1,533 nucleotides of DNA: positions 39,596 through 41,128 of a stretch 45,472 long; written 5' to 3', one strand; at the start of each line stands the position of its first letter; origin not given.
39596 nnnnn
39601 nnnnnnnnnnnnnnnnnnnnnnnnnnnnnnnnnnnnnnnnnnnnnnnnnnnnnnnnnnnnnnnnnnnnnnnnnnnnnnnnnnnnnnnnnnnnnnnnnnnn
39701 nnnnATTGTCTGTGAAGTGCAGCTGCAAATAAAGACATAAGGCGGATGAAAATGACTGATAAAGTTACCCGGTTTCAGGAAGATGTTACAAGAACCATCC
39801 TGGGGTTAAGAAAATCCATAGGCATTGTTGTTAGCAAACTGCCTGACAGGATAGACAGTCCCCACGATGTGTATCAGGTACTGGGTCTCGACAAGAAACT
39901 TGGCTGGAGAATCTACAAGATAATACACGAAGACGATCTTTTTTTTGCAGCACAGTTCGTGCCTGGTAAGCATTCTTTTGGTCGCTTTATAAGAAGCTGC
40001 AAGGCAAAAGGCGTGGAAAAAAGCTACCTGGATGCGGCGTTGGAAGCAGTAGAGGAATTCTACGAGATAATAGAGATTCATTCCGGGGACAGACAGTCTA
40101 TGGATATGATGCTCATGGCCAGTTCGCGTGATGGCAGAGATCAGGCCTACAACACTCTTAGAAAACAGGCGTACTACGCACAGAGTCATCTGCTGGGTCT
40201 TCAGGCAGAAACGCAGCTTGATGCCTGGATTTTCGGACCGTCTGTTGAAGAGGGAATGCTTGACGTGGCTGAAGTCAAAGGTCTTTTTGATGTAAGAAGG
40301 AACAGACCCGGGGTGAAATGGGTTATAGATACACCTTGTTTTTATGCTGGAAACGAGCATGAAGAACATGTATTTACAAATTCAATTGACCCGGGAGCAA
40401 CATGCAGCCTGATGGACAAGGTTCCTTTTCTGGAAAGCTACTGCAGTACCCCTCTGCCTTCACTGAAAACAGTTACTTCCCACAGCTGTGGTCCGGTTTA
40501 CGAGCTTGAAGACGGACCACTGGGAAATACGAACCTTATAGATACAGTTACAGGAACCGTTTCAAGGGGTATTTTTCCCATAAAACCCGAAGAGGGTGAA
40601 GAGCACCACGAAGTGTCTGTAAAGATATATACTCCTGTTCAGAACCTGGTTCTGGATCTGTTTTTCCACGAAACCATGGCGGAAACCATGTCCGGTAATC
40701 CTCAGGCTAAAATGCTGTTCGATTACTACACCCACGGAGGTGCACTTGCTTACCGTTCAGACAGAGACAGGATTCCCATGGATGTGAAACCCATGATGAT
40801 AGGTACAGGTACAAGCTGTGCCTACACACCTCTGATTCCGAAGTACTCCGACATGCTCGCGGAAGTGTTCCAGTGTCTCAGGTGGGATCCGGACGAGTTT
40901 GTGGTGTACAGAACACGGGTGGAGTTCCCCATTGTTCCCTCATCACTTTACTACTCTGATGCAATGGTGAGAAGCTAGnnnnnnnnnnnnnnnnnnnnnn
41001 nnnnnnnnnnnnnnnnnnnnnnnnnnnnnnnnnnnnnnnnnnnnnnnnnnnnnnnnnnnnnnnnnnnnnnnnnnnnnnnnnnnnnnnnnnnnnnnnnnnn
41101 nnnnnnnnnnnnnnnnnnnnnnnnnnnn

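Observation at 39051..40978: A wHTH + catalytically dead nucleotidyltransferase regulator is paired with a 410-aa orphan, a candidate two-gene module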

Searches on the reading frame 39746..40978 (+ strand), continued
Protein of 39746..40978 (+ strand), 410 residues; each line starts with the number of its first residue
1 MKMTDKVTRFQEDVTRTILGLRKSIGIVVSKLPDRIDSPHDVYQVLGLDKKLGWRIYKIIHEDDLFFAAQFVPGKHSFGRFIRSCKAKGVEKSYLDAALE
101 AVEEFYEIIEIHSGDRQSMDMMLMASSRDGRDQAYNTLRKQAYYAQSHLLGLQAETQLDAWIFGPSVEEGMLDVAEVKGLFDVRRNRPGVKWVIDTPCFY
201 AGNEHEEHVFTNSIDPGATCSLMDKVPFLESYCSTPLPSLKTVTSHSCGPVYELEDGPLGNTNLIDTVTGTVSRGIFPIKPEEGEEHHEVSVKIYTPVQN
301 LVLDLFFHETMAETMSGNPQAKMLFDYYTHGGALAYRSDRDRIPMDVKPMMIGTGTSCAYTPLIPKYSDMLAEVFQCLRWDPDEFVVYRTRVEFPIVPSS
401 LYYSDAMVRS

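Call 39: search_protein_families(library=pfam, proteins=[L006:3010-4299:-, L019:2178-4808:-, L035:3005-4855:-, L036:2970-4898:-, L055:3288-4856:-, L016:6379-8991:+, L013:3993-4811:-, L026:4059-4958:-, L043:3699-4832:-, L002:1-1286:-], max_evalue=0.001)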
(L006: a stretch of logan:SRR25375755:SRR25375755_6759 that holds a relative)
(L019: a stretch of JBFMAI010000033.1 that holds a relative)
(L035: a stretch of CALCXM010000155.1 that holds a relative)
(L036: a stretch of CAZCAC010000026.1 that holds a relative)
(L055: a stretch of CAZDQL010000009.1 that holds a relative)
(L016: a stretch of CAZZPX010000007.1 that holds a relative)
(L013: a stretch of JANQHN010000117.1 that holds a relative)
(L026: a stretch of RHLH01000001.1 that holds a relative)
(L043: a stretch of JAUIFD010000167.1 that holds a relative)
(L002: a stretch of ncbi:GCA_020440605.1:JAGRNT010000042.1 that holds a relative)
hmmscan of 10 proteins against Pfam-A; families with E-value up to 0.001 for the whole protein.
L006:3010-4299:- (429 aa): 0 families

L019:2178-4808:- (876 aa): 26 families (the best 25 are shown)
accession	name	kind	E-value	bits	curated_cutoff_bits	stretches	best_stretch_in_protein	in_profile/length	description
PF25174.1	Beta-prop_THOC3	-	7.3e-56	189.6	305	4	170-390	70-269/272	THOC3 beta-propeller domain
PF23414.1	Beta-prop_EML_2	-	4.4e-25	89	90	2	311-391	18-97/266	Echinoderm microtubule-associated protein second beta-propeller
PF00400.38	WD40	-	7e-25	86.8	27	1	323-360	1-38/39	WD domain, G-beta repeat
PF24814.1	WD40_Prp19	-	1.1e-22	80.9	320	2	591-732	124-257/281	Prp19 WD40 domain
PF25173.1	Beta-prop_WDR3_1st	-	2.4e-22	79.9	154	1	219-374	11-154/184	WDR3 first beta-propeller domain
PF24807.1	WD40_CDC20-Fz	-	2e-20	73.7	200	2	195-360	141-292/292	CDC20/Fizzy WD40 domain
PF25175.1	Beta-prop_WDR5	-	2.2e-20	73.5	250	2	290-371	14-90/296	WDR5 beta-propeller domain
PF24817.1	WD40_WDHD1_1st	-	6.5e-19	68.6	109.9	2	263-370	65-165/291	WDHD1 first WD40 domain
PF24780.1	WD40_MABP1-WDR62_1st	-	1.2e-15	58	496.3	1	289-390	41-140/328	MABP1/WDR62 first WD40 domain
PF12894.13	ANAPC4_WD40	-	2.7e-13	50.4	22.9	0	673-733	20-78/91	Anaphase-promoting complex subunit 4 WD40 domain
PF24805.1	EIF3I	-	7.4e-13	48.7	200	1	293-392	17-110/324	EIF3I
PF25168.1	Beta-prop_WDR36-Utp21_2nd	-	1.5e-12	48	84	1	310-390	217-296/335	WDR36/Utp21 second beta-propeller domain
PF25460.1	Beta-prop_Aladin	-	3.1e-10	40.1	171.1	1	291-392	115-211/340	Aladin seven-bladed propeller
PF23409.1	Beta-prop_EML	-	1.2e-09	38.5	88.2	0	644-732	10-106/267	Echinoderm microtubule-associated protein first beta-propeller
PF16529.11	Ge1_WD40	-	2.3e-09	37.1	29.5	1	319-362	176-216/329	WD40 region of Ge1, enhancer of mRNA-decapping protein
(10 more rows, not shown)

L035:3005-4855:- (616 aa): 0 families

L036:2970-4898:- (642 aa): 0 families

L055:3288-4856:- (522 aa): 0 families

L016:6379-8991:+ (870 aa): 7 families
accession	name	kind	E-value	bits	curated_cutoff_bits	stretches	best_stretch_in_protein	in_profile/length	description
PF10282.15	Lactonase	-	1.7e-12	47.6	21.7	0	407-479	254-324/344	Lactonase, 7-bladed beta-propeller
PF25174.1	Beta-prop_THOC3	-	1.5e-11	44.2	305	1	79-150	51-121/272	THOC3 beta-propeller domain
PF21783.3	YNCE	-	2.4e-10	40.7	27.1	0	135-198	46-109/339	YNCE-like beta-propeller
PF24814.1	WD40_Prp19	-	9.8e-07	28.5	320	0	76-114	137-174/281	Prp19 WD40 domain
PF17189.10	Glyco_hydro_30C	-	0.00011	22.8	22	0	264-290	24-50/65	Glycosyl hydrolase family 30 beta sandwich domain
PF24796.1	WDR55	-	0.00049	19.7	200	0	79-114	58-92/296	WDR55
PF25175.1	Beta-prop_WDR5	-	0.00065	19.5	250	0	82-196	102-216/296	WDR5 beta-propeller domain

L013:3993-4811:- (272 aa): 2 families
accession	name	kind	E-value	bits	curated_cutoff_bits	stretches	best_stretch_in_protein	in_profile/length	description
PF14339.12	DUF4394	-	2.9e-11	43.6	29.6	1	154-197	27-67/230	Domain of unknown function (DUF4394)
PF21959.2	DUF6923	-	6.4e-09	36.4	27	1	67-212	39-188/234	Repeat of unknown function (DUF6923)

L026:4059-4958:- (299 aa): 2 families
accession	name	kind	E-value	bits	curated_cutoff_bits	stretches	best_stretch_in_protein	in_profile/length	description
PF21959.2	DUF6923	-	8.8e-10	39.2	27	1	73-238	20-192/234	Repeat of unknown function (DUF6923)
PF14339.12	DUF4394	-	6e-08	32.7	29.6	0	85-142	25-82/230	Domain of unknown function (DUF4394)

L043:3699-4832:- (377 aa): 0 families

L002:1-1286:- (428 aa): 0 families

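Call 42: search_solved_structures(query=A1, max_evalue=1)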
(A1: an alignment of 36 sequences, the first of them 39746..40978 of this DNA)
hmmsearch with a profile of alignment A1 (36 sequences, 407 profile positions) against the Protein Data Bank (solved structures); distinct sequences matched with E-value up to 1: 1.
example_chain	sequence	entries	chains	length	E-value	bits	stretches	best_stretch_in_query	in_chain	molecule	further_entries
2qjb_C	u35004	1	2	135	0.68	12.1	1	198-268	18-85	Bone morphogenetic protein receptor type IA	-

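Call 49: search_protein_families(library=pfam, alignment_id=A1, max_evalue=1)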
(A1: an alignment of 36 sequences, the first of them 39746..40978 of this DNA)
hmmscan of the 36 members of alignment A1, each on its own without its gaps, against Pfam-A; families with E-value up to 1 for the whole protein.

A. member 1, window:39746-40978:+ (410 aa): 0 families

B. families by the number of members that match (of 36 scanned): 8 families
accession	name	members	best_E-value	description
PF03704.23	BTAD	1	0.0033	Bacterial transcriptional activator domain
PF12840.13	HTH_20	1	0.0054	Helix-turn-helix domain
PF12536.13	DUF3734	1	0.077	Patatin phospholipase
PF20083.4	DUF6477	1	0.079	Family of unknown function (DUF6477)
PF13377.12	Peripla_BP_3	1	0.094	Periplasmic binding protein-like domain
PF02522.19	Antibiotic_NAT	1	0.11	Aminoglycoside 3-N-acetyltransferase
PF21571.2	ArgZ-like_C_1st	1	0.21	Arginine dihydrolase ArgZ-like, C-terminal, first region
PF13579.12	Glyco_trans_4_4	1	0.56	Glycosyl transferase 4-like domain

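Call 50: fold_search(model_id=the predicted structure, library=viral)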
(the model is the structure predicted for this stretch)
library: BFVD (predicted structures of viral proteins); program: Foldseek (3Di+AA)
matches with E <= 10: 481; with E <= 0.001: 0
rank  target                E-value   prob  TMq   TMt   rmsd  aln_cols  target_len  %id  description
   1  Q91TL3                5.0e-02  0.07  0.12  0.10  19.8       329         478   12  T84 [Tupaiid herpesvirus 1 (strain 1)]
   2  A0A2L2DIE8            5.6e-02  0.11  0.13  0.12  19.0       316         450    6  BTB POZ domain-containing [Acanthamoeba polyphaga mimivirus]
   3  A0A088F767            5.6e-02  0.06  0.11  0.06  26.2       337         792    8  (no name in the UniProt tables at hand)
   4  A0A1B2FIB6            8.7e-02  0.08  0.11  0.13  27.2       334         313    9  (no name in the UniProt tables at hand)
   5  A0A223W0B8            8.7e-02  0.06  0.11  0.14  19.2       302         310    9  Uncharacterized protein [Agrobacterium phage Atu_ph07]
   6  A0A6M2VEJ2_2          8.7e-02  0.06  0.13  0.07  46.8       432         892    8  (no name in the UniProt tables at hand)
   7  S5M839                9.8e-02  0.07  0.13  0.06  23.1       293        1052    8  Minor structural protein [Bacillus phage Basilisk]
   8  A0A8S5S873            1.2e-01  0.18  0.15  0.23  17.6       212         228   11  Uncharacterized protein [Myoviridae sp. ctnzH2]
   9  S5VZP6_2              1.6e-01  0.04  0.10  0.06  26.3       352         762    8  Putative long tail fiber [Pseudomonas phage PaBG]
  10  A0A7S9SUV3            2.0e-01  0.07  0.14  0.08  14.5       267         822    4  Uncharacterized protein [Virus NIOZ-UU159]
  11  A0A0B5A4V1            2.1e-01  0.02  0.07  0.06  23.8       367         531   11  Minor tail protein [Mycobacterium phage Cosmo]
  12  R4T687                2.4e-01  0.03  0.10  0.09  22.2       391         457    9  Uncharacterized protein [Haloarcula hispanica tailed virus 2]
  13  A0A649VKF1            3.3e-01  0.02  0.09  0.09  22.9       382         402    8  (no name in the UniProt tables at hand)
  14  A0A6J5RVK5            3.7e-01  0.47  0.17  0.40   9.1       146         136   12  Lipoprotein [uncultured Caudovirales phage]
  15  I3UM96                3.7e-01  0.04  0.10  0.11  17.8       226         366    8  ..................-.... protein [Colwellia phage 9A]
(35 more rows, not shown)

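Call 52: list_cluster_members(proteins=[P0028, P0030, P0033, P0036, P0039, P0045, P0056, P0082, P0130, P0164])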
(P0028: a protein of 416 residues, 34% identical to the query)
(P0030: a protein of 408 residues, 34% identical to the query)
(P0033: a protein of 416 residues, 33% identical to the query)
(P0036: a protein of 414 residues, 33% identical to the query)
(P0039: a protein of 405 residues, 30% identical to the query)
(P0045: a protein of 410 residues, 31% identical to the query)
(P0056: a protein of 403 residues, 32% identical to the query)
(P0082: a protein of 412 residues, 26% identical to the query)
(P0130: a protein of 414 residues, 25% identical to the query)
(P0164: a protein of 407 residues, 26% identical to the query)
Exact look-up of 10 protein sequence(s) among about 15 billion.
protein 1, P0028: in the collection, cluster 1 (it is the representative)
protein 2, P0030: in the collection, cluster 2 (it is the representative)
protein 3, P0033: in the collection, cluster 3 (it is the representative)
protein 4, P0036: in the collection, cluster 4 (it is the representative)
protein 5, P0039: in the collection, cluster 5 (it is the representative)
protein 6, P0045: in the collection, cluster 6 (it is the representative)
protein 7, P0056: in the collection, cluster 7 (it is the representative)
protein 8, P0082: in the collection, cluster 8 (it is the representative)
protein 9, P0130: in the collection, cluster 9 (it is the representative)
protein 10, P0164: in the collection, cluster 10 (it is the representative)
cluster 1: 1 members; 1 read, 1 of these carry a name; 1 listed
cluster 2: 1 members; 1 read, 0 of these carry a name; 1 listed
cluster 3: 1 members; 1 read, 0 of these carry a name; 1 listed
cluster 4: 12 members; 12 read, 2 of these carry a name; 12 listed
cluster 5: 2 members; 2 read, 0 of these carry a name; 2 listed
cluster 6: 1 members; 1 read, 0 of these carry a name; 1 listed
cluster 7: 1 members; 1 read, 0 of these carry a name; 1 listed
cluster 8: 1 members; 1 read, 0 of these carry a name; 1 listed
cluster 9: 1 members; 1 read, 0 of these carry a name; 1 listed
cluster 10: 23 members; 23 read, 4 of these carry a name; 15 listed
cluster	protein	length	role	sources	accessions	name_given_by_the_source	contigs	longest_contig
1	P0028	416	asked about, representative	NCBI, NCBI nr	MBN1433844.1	hypothetical protein JW921_03735 [Candidatus Fermentibacterales bacterium] | hypothetical protein [Candidatus Fermentibacterales bacterium]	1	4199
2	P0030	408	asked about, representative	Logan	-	-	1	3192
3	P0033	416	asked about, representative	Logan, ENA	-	-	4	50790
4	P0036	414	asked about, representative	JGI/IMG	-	-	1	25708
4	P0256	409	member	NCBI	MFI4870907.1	MAG: hypothetical protein ACIARQ_03780 [Phycisphaerales bacterium JB061]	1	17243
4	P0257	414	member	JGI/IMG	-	hypothetical protein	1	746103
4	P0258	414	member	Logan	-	-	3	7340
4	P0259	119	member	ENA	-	-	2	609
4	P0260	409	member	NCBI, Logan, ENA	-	-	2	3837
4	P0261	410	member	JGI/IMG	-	-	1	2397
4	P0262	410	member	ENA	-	-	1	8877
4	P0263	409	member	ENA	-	-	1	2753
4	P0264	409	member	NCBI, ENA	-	-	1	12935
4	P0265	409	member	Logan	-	-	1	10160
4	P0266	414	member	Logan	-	-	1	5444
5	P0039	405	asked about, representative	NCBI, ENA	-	-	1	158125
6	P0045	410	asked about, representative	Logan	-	-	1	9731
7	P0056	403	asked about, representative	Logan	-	-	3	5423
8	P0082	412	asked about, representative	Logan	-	-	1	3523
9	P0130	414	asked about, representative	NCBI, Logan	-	-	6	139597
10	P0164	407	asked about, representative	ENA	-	-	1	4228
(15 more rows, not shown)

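Call 74: find_encoding_contigs(protein=P0010, flank=6000, max_places=1)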
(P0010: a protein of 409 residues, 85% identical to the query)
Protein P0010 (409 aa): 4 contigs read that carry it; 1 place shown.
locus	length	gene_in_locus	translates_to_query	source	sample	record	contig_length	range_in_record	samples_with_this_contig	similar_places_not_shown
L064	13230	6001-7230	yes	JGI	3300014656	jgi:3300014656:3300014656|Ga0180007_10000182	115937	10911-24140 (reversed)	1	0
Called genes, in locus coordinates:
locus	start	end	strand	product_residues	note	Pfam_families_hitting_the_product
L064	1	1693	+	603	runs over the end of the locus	PF05531:NPV_P10 (faint), PF28529:McrB_lid (faint), PF13424:TPR_12 (faint), PF07719:TPR_2 (faint), PF13181:TPR_8 (faint), PF13414:TPR_11 (faint), PF13428:TPR_14 (faint), PF14559:TPR_19 (weak), +1 more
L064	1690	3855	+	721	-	PF13174:TPR_6 (faint), PF13428:TPR_14 (faint), PF13432:TPR_16 (faint), PF01464:SLT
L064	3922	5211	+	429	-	PF00155:Aminotran_1_2, PF00202:Aminotran_3 (weak)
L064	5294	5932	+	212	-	-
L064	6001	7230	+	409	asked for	-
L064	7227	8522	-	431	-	PF01964:ThiC_Rad_SAM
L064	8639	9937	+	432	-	PF02985:HEAT (faint), PF00160:Pro_isomerase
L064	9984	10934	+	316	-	PF01073:3Beta_HSD, PF01370:Epimerase, PF02719:Polysacc_synt_2, PF04321:RmlD_sub_bind, PF07993:NAD_binding_4 (faint), PF16363:GDP_Man_Dehyd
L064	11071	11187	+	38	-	-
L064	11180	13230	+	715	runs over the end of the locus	PF00931:NB-ARC, PF13424:TPR_12 (faint), PF13428:TPR_14 (faint), PF07719:TPR_2 (faint), PF13176:TPR_7 (faint), PF00515:TPR_1 (faint)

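Call 82: find_homologous_proteins(query=A1, max_evalue=0.00001)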
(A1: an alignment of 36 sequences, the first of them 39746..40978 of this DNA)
Query A1 (36 sequences) (410 aa, profile of the alignment): 30 proteins with E <= 0.00001 among 8000 candidates.
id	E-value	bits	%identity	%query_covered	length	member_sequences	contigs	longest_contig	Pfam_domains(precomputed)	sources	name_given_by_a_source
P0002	2.2e-144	500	87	99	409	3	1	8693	-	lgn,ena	-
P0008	4.0e-144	499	86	99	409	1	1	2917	-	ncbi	-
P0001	7.2e-144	498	96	100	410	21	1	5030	-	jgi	jgi:hypothetical protein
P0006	1.0e-143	497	86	99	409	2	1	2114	-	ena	-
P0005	1.0e-143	497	87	99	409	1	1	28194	-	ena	-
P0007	1.9e-143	496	87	99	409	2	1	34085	-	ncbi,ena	-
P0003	2.7e-143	496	87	100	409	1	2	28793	-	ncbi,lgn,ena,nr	ncbi:MAG: hypothetical protein KAR40_01310 [Candidatus Sabulitectum sp.]|nr:hypothetical protein [Ca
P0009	5.7e-143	495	86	99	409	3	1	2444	-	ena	-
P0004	2.1e-142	493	87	99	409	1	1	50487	-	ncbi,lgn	-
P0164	2.5e-142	493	26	96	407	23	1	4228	-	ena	-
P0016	4.3e-142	492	83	99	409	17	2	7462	-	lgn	-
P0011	6.6e-142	491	85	99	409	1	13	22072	-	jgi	jgi:hypothetical protein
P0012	1.3e-141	490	84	99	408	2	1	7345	-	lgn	-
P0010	4.0e-141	489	85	99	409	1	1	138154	-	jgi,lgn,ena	-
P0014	4.8e-141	489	83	98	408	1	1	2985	-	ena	-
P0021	2.8e-139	483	76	100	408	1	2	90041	-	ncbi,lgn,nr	ncbi:hypothetical protein CSA37_11785 [Candidatus Fermentibacteria bacterium]|nr:MAG: hypothetical p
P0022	1.7e-130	454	51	97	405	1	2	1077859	-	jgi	jgi:ribosomal protein S18 acetylase RimI-like enzyme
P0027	1.0e-123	431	30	96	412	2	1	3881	-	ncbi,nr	ncbi:hypothetical protein KDL44_16195 [bacterium]|nr:hypothetical protein [bacterium]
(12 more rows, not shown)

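Call 88: search_protein_families(library=pfam, alignment_id=A7, max_evalue=0.00001)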
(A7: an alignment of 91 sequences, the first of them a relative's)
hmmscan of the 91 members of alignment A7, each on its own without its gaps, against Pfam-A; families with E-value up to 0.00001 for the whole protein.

A. member 1, L002:1-1286:- (428 aa): 0 families

B. families by the number of members that match (of 91 scanned): 89 families (the first 25 are shown)
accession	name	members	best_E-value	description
PF21959.2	DUF6923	3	1e-11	Repeat of unknown function (DUF6923)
PF14339.12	DUF4394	3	2.9e-11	Domain of unknown function (DUF4394)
PF03169.20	OPT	2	2.1e-66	OPT oligopeptide transporter protein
PF25174.1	Beta-prop_THOC3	2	7.3e-56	THOC3 beta-propeller domain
PF00696.33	AA_kinase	2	6.1e-53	Amino acid kinase family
PF13360.13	PQQ_2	2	1.3e-39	Outer membrane protein assembly factor BamB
PF24814.1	WD40_Prp19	2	1.1e-22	Prp19 WD40 domain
PF05693.19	Glycogen_syn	1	2.7e-178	Glycogen synthase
PF00476.26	DNA_pol_A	1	7.7e-155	DNA polymerase family A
PF00171.27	Aldedh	1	7.8e-94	Aldehyde dehydrogenase family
PF05626.16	DUF790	1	3.3e-92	Protein of unknown function (DUF790)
PF00291.31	PALP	1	1e-83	Pyridoxal-phosphate dependent enzyme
PF05684.17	DUF819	1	2.9e-81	Protein of unknown function (DUF819)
PF00501.34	AMP-binding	1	7.6e-78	AMP-binding enzyme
PF13424.12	TPR_12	1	2.3e-72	Tetratricopeptide repeat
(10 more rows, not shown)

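Call 89: search_protein_families(library=padloc, alignment_id=A7, max_evalue=0.00001)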
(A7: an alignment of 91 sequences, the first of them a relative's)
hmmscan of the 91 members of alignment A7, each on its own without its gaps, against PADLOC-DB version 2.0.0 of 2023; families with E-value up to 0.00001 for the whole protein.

A. member 1, L002:1-1286:- (428 aa): 0 families

B. families by the number of members that match (of 91 scanned): 37 families (the first 25 are shown)
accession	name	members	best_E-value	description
PDLC04042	PD-T4-6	1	1.5e-71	-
PDLC04053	PD-T4-6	1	7.7e-68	-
PDLC04061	PD-T4-6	1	2.2e-66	-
PDLC04138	mad6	1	4.6e-63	mads_6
PDLC04060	PD-T4-6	1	8.8e-63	-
PDLC04043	PD-T4-6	1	1.4e-60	-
PDLC04047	PD-T4-6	1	3.9e-58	-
PDLC04041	PD-T4-6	1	1.5e-55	-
PDLC04040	PD-T4-6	1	6.6e-55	-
PDLC04052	PD-T4-6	1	1.4e-54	-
PDLC04054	PD-T4-6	1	4.6e-54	-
PDLC04039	PD-T4-6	1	2.8e-51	-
PDLC04057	PD-T4-6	1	1.3e-47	-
PDLC01088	C3a189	1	2.5e-47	kinase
PDLC04048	PD-T4-6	1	1.7e-46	-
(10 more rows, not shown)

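Call 95: search_dna_similar(query=window:39746-40978:+, collection=plasmids, mode=protein, max_evalue=0.001, max_rows=10)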
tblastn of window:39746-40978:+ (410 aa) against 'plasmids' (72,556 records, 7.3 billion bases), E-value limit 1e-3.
No match.

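Call 96: search_dna_similar(query=window:39746-40978:+, collection=phages, mode=protein, max_evalue=0.001, max_rows=10)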
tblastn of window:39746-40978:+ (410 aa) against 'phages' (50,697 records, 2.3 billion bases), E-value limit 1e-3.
No match.

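Call 97: find_related_loci(query=A2, collection=viral_contigs, flank=3000)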
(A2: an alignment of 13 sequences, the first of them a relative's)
Query A2 (421 aa) in viral_contigs; peptide patterns used: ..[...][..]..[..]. (x = any residue, [..] = any of these).
20 stretches matched a pattern, but none encodes a relative of the query by tblastn (E <= 1e-3).

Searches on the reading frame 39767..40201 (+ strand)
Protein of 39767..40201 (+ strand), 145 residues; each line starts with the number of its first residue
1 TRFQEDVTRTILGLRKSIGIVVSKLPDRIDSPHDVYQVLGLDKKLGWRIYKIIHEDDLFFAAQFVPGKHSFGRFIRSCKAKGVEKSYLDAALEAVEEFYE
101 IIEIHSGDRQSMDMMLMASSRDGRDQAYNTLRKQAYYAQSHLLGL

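Call 71: predict_structure(alignment_id=A4)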
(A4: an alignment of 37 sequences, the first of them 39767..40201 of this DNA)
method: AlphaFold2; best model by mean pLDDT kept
length: 145 residues; sequences in the alignment: 37
mean_pLDDT: 92.3   pTM: 0.78
mean pLDDT of the five models: 92.3, 92.2, 91.6, 91.5, 91.1
residues with pLDDT >= 90: 115; 70-90: 29; 50-70: 1; < 50: 0
segments of 3 or more residues with pLDDT < 50: none
pLDDT, mean of each block of 10 residues (from residue 1): 89 96 91 91 95 94 94 96 96 96 92 90 83 91 86
secondary structure, 60 per line:
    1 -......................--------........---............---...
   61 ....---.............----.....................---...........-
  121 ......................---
elements in order: H2-23 H32-39 H43-54 H58-64 H68-80 H85-105 H109-119 H121-142

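Call 73: fold_search(model_id=the predicted structure, library=pdb)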
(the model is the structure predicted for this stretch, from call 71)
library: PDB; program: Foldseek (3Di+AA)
matches with E <= 10: 239; with E <= 0.001: 0
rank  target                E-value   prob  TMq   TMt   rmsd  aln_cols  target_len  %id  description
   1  7ek2                  4.9e-01  0.35  0.34  0.18  10.4       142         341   18  Cryo-EM structure of VCCN1 in lipid nanodisc (released 2022-04-06)
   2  7ek1                  4.9e-01  0.33  0.34  0.18  10.6       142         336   18  Cryo-EM structure of VCCN1 in detergent (released 2022-04-06)
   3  6lit_B                7.7e-01  0.09  0.17  0.14  17.4       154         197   12  Estrogen-related receptor beta(ERR2) in complex with BPA (released 2020-10-07)
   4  3oak_A                1.1e+00  0.11  0.22  0.22  16.2       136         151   12  Crystal structure of a Spn1 (Iws1)-Spt6 complex (released 2010-11-24)
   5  3kaw_C                1.2e+00  0.35  0.29  0.39   7.7       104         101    7  Crystal Structure of PA2107 PROTEIN from Pseudomonas aeruginosa, Northeast Structural Genomics Consortium Target PaR19 (released 2009-10-27)
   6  6d8z_B                1.2e+00  0.11  0.21  0.12  15.0       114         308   16  Crystal Structure of the C-terminal Guanine Nucleotide Exchange Factor Module of Human Trio (released 2019-02-20)
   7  7ek3                  1.3e+00  0.20  0.34  0.18  10.4       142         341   18  Cryo-EM structure of VCCN1 Y332A mutant in lipid nanodisc (released 2022-04-06)
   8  5b0l_C                1.4e+00  0.08  0.20  0.13  14.2       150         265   11  Structure of MoeN5-Sso7d fusion protein in complex with beta-nonyl glucoside (released 2016-03-23)
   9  3hmh                  1.5e+00  0.12  0.27  0.28   9.8       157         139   14  Crystal structure of the second bromodomain of human TBP-associated factor RNA polymerase 1-like (TAF1L) (released 2009-06-23)
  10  4f3e_A                1.7e+00  0.08  0.19  0.09  12.2       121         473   15  Crystal Structure of Thermus thermophilus HB8 CasA (released 2012-05-23)
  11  6lit_A                1.7e+00  0.06  0.17  0.14  17.4       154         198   12  Estrogen-related receptor beta(ERR2) in complex with BPA (released 2020-10-07)
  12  9k3a_A                1.9e+00  0.07  0.22  0.05  18.3       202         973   12  Cyanophage A4 pre-ejectosome with C1 symmetry (released 2025-04-09)
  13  5fhp_B                1.9e+00  0.06  0.20  0.15  17.3       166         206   14  SeMet regulator of nicotine degradation (released 2016-12-21)
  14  8gyn                  2.0e+00  0.08  0.19  0.18  14.0       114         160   14  zebrafish TIPE1 strucutre in complex with PE (released 2023-04-19)
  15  7n53_A                2.0e+00  0.08  0.19  0.16  15.8       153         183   12  Complex structure of PAP4 with papaverine (released 2022-06-29)
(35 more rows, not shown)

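Call 92: search_solved_structures(query=A4, max_evalue=10)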
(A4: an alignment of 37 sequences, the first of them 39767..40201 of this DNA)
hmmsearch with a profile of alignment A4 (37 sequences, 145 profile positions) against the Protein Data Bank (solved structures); distinct sequences matched with E-value up to 10: 10.
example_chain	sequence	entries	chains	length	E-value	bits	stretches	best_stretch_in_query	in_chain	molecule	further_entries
7jrq_A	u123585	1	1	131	0.00067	23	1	75-130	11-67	MPP1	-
9cte_A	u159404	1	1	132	0.005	20.2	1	79-133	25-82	De novo protein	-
5tgw_A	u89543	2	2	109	0.042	17.2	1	84-133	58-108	PS1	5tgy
7jh6_A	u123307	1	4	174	0.051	16.9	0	90-128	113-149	Two-domain di-Zn(II) and porphyrin-binding protein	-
9k8a_A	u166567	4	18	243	0.22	14.9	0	107-124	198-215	Cage-t32-Zn1-HEHE-34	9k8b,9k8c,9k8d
4uos_A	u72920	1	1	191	0.34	14.3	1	4-102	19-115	DESIGNED HELICAL BUNDLE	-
1vi1_A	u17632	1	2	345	0.38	14.1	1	70-121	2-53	Fatty acid/phospholipid synthesis protein plsX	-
7x9s_B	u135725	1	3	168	0.6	13.5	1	66-107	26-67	Motility gene repressor MogR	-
3fdq_A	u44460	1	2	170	0.6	13.5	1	66-107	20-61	Motility gene repressor mogR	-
3kbb_A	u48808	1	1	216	1.4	12.3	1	56-119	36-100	Phosphorylated carbohydrates phosphatase TM_1254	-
